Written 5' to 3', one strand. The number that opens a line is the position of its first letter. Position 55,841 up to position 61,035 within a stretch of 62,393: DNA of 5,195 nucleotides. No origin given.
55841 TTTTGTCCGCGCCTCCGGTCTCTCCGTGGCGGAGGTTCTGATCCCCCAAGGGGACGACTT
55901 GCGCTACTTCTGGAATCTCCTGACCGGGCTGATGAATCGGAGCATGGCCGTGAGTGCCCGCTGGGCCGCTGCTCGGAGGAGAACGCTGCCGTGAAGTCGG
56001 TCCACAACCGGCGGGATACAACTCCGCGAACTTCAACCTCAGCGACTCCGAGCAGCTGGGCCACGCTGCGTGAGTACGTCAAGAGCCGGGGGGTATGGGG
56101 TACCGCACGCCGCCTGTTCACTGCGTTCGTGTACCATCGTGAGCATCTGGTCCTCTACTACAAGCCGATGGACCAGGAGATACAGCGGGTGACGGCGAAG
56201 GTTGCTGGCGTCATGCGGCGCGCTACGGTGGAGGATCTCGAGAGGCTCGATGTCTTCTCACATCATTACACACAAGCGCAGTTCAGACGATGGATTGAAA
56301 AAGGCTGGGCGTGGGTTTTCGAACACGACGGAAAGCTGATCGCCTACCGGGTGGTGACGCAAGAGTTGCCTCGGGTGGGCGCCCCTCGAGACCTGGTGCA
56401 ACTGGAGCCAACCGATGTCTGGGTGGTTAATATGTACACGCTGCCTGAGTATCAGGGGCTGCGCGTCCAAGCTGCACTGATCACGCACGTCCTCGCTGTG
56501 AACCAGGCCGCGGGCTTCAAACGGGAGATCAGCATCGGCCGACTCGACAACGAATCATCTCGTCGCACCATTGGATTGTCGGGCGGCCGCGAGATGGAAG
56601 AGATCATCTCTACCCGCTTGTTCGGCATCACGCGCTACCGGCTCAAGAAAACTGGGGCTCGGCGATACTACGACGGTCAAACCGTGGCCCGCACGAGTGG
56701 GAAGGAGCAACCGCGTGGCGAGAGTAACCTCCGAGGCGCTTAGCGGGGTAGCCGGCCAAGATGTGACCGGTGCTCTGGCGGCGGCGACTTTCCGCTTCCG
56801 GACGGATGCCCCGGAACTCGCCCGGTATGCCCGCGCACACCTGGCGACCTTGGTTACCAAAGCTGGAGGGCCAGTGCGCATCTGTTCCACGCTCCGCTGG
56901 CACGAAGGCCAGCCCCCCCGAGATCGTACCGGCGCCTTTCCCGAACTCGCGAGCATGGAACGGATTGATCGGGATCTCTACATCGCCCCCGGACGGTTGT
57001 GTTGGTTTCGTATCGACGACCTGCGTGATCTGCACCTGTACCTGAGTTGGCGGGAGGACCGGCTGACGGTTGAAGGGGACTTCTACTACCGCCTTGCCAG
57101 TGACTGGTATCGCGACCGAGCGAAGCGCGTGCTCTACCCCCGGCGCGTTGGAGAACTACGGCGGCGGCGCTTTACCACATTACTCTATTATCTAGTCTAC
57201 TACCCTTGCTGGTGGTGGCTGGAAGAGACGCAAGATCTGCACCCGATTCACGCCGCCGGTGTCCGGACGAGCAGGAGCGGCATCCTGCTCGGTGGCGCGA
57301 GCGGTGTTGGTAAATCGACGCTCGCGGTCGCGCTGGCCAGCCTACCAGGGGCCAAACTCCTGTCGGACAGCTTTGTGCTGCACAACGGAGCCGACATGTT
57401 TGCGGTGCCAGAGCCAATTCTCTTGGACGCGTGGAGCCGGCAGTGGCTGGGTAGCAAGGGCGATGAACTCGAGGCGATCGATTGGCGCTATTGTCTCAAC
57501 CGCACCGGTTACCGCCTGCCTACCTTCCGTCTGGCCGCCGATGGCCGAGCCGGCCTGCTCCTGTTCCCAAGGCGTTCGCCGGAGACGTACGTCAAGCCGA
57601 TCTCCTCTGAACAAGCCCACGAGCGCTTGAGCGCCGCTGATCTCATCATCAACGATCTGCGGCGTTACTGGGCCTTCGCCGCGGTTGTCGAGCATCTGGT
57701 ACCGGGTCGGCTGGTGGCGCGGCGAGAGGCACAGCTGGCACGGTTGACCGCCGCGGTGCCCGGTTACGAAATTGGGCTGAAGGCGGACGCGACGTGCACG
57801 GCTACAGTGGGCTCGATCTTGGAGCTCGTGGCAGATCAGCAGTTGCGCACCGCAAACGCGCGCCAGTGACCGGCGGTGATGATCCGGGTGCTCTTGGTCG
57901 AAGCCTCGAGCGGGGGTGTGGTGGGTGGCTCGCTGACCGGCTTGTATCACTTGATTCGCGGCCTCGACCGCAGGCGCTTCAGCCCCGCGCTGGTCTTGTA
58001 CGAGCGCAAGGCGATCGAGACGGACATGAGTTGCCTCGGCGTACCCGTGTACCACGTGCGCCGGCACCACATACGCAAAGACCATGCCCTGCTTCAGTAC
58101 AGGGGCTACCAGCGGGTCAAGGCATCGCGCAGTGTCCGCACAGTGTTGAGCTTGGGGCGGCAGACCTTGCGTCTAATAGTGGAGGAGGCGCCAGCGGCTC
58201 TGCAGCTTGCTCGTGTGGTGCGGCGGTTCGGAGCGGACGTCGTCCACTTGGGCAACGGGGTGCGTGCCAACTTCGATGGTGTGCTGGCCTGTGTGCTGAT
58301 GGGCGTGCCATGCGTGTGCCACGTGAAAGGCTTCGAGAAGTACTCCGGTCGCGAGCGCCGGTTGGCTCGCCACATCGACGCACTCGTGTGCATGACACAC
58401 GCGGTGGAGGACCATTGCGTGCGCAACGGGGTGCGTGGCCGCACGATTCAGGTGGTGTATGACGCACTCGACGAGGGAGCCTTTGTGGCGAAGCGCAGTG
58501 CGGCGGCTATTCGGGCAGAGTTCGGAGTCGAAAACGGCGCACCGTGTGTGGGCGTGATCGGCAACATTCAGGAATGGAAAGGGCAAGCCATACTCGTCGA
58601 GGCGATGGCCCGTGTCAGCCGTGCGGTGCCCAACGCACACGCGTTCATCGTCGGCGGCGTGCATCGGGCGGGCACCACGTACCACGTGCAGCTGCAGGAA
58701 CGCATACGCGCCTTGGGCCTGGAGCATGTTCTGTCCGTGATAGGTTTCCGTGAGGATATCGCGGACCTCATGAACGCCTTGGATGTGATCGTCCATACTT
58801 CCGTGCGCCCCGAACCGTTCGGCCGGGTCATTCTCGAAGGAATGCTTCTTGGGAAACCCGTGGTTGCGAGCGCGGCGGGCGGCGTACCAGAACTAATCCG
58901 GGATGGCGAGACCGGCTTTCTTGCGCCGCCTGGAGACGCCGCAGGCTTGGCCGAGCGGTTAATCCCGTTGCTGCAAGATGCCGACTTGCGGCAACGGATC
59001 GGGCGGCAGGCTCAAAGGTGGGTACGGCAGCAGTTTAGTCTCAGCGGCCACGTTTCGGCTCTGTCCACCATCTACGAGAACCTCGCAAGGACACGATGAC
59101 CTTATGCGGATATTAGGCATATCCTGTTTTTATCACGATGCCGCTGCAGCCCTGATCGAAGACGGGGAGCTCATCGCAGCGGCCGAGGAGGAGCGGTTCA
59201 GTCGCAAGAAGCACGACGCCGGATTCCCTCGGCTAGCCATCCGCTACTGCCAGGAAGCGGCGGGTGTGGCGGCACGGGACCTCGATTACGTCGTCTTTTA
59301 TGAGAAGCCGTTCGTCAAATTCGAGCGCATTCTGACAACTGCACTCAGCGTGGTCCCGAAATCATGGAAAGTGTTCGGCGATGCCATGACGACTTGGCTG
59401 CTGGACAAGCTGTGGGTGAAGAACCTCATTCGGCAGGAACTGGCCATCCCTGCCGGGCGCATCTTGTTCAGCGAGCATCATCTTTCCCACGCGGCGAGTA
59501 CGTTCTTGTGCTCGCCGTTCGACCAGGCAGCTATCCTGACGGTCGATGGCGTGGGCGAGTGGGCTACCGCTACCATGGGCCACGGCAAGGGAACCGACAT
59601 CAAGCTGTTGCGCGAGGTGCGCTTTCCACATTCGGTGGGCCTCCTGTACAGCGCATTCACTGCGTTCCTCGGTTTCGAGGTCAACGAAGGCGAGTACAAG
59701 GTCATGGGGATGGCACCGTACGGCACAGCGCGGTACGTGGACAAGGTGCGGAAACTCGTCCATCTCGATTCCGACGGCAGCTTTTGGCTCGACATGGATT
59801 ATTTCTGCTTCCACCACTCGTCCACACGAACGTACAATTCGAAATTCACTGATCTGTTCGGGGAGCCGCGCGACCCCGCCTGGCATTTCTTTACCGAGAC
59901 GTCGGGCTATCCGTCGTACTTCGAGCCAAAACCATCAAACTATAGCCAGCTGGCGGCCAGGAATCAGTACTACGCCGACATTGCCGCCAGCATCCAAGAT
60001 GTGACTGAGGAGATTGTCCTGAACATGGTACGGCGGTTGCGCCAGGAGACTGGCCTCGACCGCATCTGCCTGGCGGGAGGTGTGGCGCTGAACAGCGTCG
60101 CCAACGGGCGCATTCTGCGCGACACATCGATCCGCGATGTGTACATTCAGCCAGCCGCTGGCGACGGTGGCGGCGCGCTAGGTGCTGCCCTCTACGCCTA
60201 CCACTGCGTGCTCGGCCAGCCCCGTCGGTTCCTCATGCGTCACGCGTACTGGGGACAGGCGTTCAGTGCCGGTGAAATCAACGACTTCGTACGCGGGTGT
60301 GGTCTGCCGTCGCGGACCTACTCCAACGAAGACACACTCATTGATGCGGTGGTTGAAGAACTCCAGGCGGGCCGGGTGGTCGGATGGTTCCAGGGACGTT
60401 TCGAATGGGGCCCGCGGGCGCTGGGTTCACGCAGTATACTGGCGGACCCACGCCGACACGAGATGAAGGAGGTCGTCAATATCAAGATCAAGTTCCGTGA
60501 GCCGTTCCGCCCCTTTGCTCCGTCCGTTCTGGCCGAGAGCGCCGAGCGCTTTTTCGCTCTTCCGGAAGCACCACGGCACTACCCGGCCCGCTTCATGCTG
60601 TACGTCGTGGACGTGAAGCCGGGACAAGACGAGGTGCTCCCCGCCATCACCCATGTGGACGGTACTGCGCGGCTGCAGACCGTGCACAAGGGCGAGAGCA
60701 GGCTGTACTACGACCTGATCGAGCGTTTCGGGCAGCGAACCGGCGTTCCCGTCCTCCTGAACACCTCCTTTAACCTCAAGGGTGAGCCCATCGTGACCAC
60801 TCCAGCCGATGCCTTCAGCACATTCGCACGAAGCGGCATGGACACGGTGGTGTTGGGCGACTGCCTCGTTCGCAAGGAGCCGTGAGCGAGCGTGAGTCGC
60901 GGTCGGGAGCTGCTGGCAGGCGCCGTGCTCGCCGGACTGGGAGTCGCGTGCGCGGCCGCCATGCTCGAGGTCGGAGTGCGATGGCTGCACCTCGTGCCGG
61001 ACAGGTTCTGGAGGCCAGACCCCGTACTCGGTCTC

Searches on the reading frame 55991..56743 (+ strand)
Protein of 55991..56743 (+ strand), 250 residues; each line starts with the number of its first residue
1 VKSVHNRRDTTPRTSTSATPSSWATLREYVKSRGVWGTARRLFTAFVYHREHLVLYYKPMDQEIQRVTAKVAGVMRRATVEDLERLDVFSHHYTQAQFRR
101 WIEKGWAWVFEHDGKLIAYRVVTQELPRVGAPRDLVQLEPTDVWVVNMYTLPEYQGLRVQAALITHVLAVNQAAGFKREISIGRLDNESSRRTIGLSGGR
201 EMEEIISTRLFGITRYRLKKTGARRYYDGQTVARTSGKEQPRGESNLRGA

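Call 3: search_protein_families(library=pfam, proteins=[window:55991-56743:+], max_evalue=0.01)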
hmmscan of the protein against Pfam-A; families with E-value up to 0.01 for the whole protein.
window:55991-56743:+ (250 aa): 2 families
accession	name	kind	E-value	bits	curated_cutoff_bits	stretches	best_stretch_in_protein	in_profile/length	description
PF00583.31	Acetyltransf_1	-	7.2e-05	23.5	20.7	1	93-192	20-109/116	Acetyltransferase (GNAT) family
PF13508.13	Acetyltransf_7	-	0.0084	16.9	27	0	107-177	5-63/84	Acetyltransferase (GNAT) domain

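Call 4: search_protein_families(library=ncbifam, proteins=[window:55991-56743:+], max_evalue=0.01)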
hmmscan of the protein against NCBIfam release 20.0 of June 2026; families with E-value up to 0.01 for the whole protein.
window:55991-56743:+ (250 aa): 1 family
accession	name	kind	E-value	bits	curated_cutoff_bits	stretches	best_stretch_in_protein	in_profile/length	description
NF008177.0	PRK10925.1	equivalog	0.0018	18.2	363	1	68-131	92-154/206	superoxide dismutase [Mn]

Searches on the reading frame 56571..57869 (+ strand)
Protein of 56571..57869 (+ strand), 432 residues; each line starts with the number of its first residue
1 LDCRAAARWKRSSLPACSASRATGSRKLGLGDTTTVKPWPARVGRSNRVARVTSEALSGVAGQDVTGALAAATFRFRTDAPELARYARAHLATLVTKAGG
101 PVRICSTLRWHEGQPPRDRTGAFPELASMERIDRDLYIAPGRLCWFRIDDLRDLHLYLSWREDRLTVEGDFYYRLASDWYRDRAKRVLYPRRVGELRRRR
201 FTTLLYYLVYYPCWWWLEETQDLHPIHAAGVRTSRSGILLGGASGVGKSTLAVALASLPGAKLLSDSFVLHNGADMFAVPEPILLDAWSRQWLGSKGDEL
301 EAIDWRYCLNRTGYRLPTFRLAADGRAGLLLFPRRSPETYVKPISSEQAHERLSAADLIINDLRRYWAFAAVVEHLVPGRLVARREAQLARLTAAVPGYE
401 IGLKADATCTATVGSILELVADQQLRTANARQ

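Call 3: search_protein_families(library=pfam, proteins=[window:56571-57869:+], max_evalue=0.01)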
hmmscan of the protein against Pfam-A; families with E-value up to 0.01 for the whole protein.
window:56571-57869:+ (432 aa): 3 families
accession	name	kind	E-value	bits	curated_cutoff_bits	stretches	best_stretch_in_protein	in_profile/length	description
PF13191.12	AAA_16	-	0.002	19.1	32.6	1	230-267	18-59/167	AAA ATPase domain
PF07475.17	Hpr_kinase_C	-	0.0032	17.5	33.3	1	226-269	9-51/171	HPr Serine kinase C-terminal domain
PF13555.12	AAA_29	-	0.0087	16.2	27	0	231-256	17-43/61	P-loop containing region of AAA domain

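Call 4: search_protein_families(library=ncbifam, proteins=[window:56571-57869:+], max_evalue=0.01)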
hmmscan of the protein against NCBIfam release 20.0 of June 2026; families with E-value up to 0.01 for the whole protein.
window:56571-57869:+ (432 aa): 5 families
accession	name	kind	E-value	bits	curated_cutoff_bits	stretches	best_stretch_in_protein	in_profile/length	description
TIGR04352.1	HprK_rel_A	equivalog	3e-08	33.1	200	1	221-281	94-153/280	HprK-related kinase A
TIGR04355.1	HprK_rel_B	hypoth_equivalog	2e-05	23.9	200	1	226-269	147-189/351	HprK-related kinase B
NF003259.0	PRK04220.1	equivalog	0.0013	18.1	343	1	238-257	95-114/306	2-phosphoglycerate kinase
NF003229.0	PRK04195.1-5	equivalog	0.0077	15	280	0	234-259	43-68/413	replication factor C large subunit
TIGR00679.1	hpr-ser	equivalog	0.0086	15.3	240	0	226-269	134-176/300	HPr(Ser) kinase/phosphatase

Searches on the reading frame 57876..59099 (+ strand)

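Call 35: search_protein_families(library=pfam, proteins=[window:57876-59099:+], max_evalue=0.001)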
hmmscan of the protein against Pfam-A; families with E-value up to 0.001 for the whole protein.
window:57876-59099:+ (407 aa): 6 families
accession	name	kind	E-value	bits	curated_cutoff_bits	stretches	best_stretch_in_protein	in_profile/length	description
PF00534.26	Glycos_transf_1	-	6.3e-37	127.2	26.4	1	212-382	5-172/172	Glycosyl transferases group 1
PF13692.12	Glyco_trans_1_4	-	2.6e-32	112.5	27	1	223-368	2-142/142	Glycosyl transferases group 1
PF13439.12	Glyco_transf_4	-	3.5e-09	37.4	28.5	1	17-199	2-167/170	Glycosyltransferase Family 4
PF13579.12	Glyco_trans_4_4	-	7.4e-09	36.6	29.7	1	17-194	1-155/158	Glycosyl transferase 4-like domain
PF20706.3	GT4-conflict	-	2.2e-07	30.6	26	1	214-344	192-323/385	Family 4 Glycosyltransferase in conflict systems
PF13524.12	Glyco_trans_1_2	-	2e-05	25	25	1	293-390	38-136/144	Glycosyl transferase-like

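Call 69: search_protein_families(library=ncbifam, proteins=[window:57876-59099:+], max_evalue=1e-10)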
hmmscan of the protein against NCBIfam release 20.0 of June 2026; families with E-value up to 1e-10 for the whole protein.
window:57876-59099:+ (407 aa): 19 families
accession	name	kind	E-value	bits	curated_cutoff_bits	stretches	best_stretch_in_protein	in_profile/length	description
TIGR03088.1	stp2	hypoth_equivalog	8.9e-35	120.4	409.05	1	108-402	70-372/374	TIGR03088 family PEP-CTERM/XrtA system glycosyltransferase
TIGR03999.1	thiol_BshA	equivalog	1.4e-29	103.2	273.7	1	175-404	153-374/375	N-acetyl-alpha-D-glucosaminyl L-malate synthase BshA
TIGR04063.1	stp3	hypoth_equivalog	1e-28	100.4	442.05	1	160-404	151-396/397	TIGR04063 family PEP-CTERM/XrtA system glycosyltransferase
NF041876.1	EPS_EpsE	equivalog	1.3e-28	100.4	400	1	81-391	73-384/389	exopolysaccharide biosynthesis GT4 family glycosyltransferase EpsE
TIGR03449.1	mycothiol_MshA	equivalog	3.8e-26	91.9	462.5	1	160-403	158-403/406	D-inositol-3-phosphate glycosyltransferase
TIGR02149.1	glgA_Coryne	subfamily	1.6e-22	80.2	302.4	1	152-401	130-388/391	glycogen synthase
NF038229.1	Glyco4_Geo_Pelo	equivalog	8.3e-21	74.4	400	1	81-403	18-336/338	GPMC system family 4 glycosyltransferase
NF053787.1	GlcN_PG_synth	equivalog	3.3e-19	69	480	1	161-404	138-360/361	N-acetylglucosaminyl phosphatidylglycerol synthase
TIGR04047.1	MSMEG_0565_glyc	hypoth_equivalog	6.4e-19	68.3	259.85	1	119-379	86-351/373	MSMEG_0565 family glycosyltransferase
NF041139.1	TreT_Thcocales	equivalog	3.4e-17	62.3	775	1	211-396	218-405/412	trehalose synthase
NF038295.1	EPS_HpsP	equivalog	1.1e-16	60.9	550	1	207-403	192-387/388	hormogonium polysaccharide biosynthesis glycosyltransferase HpsP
NF038011.1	PelF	equivalog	1e-15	57.8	100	1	219-384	303-473/489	GT4 family glycosyltransferase PelF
TIGR04157.1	glyco_rSAM_CFB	subfamily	7.2e-14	51.6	400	1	158-394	161-400/406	TIGR04157 family glycosyltransferase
NF011726.0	PRK15179.1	equivalog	2.8e-13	49.1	733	1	110-397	391-688/694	Vi polysaccharide biosynthesis protein TviE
NF012028.0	PRK15484.1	subfamily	5.8e-13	48.7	618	1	191-391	163-366/380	lipopolysaccharide N-acetylglucosaminyltransferase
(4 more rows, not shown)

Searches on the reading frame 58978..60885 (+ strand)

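Call 35: search_protein_families(library=pfam, proteins=[window:58978-60885:+], max_evalue=0.001)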
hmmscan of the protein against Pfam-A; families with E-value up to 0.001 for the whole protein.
window:58978-60885:+ (635 aa): 4 families
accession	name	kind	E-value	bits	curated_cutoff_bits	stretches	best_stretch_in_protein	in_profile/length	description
PF02543.21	Carbam_trans_N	-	1.1e-82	278.7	24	1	44-405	1-346/346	Carbamoyltransferase N-terminus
PF16861.10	Carbam_trans_C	-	2.5e-68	229.4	27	1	460-633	2-170/170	Carbamoyltransferase C-terminus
PF22521.2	HypF_C_2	-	3.4e-05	24.2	27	1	327-402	161-240/241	Carbamoyltransferase, Kae1-like Domain, second subdomain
PF01869.26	BcrAD_BadFG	-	0.00041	20.4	31.5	1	321-407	184-271/271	BadF/BadG/BcrA/BcrD ATPase family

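Call 69: search_protein_families(library=ncbifam, proteins=[window:58978-60885:+], max_evalue=1e-10)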
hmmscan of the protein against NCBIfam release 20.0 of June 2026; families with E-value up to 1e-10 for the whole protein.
window:58978-60885:+ (635 aa): 1 family
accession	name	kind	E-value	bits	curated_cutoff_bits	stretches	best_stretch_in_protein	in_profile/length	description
NF041651.1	nodul_NodU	equivalog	1e-40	140.1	1000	1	330-607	268-531/556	nodulation protein NodU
